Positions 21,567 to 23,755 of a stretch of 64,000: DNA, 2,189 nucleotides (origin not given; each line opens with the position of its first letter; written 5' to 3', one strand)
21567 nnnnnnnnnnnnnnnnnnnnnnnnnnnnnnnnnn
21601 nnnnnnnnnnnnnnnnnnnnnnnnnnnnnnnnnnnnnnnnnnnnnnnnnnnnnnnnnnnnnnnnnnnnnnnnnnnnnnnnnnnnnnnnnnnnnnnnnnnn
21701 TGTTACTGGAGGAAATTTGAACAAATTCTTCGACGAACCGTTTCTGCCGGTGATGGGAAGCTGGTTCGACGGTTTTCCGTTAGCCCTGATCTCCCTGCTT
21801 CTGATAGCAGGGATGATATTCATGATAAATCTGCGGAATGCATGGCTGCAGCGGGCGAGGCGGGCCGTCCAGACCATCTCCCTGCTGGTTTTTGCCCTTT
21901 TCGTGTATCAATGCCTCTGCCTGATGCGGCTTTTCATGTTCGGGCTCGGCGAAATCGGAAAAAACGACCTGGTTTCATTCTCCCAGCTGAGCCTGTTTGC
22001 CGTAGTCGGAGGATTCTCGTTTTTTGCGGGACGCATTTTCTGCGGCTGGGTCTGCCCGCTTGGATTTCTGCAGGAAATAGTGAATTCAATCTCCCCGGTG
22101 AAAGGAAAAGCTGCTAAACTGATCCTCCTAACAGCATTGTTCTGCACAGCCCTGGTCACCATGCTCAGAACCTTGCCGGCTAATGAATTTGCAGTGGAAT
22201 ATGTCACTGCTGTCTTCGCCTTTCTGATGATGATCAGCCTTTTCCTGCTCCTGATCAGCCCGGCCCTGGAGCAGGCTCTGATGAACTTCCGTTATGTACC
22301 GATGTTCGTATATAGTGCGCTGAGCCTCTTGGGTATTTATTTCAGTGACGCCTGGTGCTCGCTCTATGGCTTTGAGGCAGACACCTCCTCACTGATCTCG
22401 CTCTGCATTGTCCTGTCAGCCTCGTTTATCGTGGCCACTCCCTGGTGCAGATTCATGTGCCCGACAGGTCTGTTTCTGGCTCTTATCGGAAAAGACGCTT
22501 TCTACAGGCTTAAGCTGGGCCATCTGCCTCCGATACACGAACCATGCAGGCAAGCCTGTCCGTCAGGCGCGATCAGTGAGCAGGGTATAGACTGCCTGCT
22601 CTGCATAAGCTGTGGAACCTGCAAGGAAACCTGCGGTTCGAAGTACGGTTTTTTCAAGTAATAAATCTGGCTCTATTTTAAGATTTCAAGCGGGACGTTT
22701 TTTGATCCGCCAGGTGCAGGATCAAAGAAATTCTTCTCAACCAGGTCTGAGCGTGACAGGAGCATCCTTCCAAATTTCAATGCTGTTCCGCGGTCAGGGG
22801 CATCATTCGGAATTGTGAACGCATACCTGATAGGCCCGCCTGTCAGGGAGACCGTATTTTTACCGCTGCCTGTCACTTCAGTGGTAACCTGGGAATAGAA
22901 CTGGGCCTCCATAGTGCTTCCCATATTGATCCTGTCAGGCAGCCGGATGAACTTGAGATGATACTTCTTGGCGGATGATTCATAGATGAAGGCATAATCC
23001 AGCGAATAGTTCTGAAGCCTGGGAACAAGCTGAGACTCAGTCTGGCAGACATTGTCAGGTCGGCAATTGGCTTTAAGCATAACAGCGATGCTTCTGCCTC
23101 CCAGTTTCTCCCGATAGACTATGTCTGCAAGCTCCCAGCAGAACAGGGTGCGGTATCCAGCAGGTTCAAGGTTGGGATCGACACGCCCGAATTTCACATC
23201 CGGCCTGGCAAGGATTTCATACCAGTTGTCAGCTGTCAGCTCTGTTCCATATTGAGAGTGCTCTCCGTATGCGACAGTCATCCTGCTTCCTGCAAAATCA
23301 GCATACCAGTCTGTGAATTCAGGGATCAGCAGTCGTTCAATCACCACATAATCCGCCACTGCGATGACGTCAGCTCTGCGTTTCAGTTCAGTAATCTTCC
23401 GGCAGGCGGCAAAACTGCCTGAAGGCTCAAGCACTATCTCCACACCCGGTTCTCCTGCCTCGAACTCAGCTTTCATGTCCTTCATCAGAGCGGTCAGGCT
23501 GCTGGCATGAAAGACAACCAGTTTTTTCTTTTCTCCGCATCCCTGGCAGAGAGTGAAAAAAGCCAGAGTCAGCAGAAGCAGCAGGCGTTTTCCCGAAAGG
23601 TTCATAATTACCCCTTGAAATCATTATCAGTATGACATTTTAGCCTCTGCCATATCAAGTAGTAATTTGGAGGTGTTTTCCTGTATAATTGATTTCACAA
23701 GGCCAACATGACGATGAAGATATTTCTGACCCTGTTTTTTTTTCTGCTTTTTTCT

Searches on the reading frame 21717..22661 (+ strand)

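Call 7: search_protein_families(library=pfam, proteins=[window:21717-22661:+], max_evalue=0.01)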
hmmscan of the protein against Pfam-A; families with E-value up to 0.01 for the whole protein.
window:21717-22661:+ (314 aa): 3 families
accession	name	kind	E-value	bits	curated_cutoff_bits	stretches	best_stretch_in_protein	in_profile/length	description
PF12801.12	Fer4_5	-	2e-15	56.9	22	2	91-125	6-40/48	4Fe-4S binding domain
PF25160.1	LdpA_Fe-S-bd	-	0.0034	17.6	27.6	1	275-307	7-39/49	LdpA Fe-S cluster-binding domain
PF00037.32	Fer4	-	0.0096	16.1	21.1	0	295-306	7-18/24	4Fe-4S binding domain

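Call 16: search_protein_families(library=ncbifam, proteins=[window:21717-22661:+], max_evalue=0.01)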
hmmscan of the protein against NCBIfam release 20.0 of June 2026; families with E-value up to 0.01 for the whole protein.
window:21717-22661:+ (314 aa): 4 families
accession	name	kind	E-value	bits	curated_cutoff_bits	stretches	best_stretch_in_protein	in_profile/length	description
TIGR02163.1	napH_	subfamily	1.4e-06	28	213.05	1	95-127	68-100/255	NapH/MauN family ferredoxin-type protein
NF007013.0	PRK09477.1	equivalog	2.1e-06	27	234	1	223-308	176-271/286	quinol dehydrogenase ferredoxin subunit NapH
NF046105.1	TransRegNosR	equivalog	8.9e-05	21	1000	1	102-126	493-518/680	transcriptional regulator NosR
NF058577.1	FdxA_fam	equivalog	0.0011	19.1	65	1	277-307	15-49/52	4Fe-4S ferredoxin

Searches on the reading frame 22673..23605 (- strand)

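Call 7: search_protein_families(library=pfam, proteins=[window:22673-23605:-], max_evalue=0.01)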
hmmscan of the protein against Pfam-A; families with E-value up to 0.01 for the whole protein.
window:22673-23605:- (310 aa): 2 families
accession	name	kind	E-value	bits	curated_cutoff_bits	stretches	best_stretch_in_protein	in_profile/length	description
PF13531.11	SBP_bac_11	-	2.3e-28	100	25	1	29-285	1-215/227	Bacterial extracellular solute-binding protein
PF01547.30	SBP_bac_1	-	6.5e-08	33.3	26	1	36-284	3-302/307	Bacterial extracellular solute-binding protein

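Call 16: search_protein_families(library=ncbifam, proteins=[window:22673-23605:-], max_evalue=0.01)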
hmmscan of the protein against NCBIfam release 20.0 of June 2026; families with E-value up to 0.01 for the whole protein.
window:22673-23605:- (310 aa): 5 families
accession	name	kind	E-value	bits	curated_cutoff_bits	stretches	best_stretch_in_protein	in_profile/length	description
NF003196.0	PRK04168.1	equivalog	8.4e-78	261.6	355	1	10-305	10-327/338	tungstate ABC transporter substrate-binding protein WtpA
TIGR03730.1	tungstate_WtpA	equivalog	1.3e-74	250.8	242.75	2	28-167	2-141/275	tungstate ABC transporter substrate-binding protein WtpA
NF002918.0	PRK03537.1-4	equivalog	3.2e-06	26.6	288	1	26-182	5-158/246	molybdate ABC transporter substrate-binding protein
NF002920.0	PRK03537.2-1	equivalog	0.0021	17.3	470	1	54-161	52-158/314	molybdate ABC transporter substrate-binding protein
NF007958.0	PRK10677.1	equivalog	0.0021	17.1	253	0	8-85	8-82/256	molybdate ABC transporter substrate-binding protein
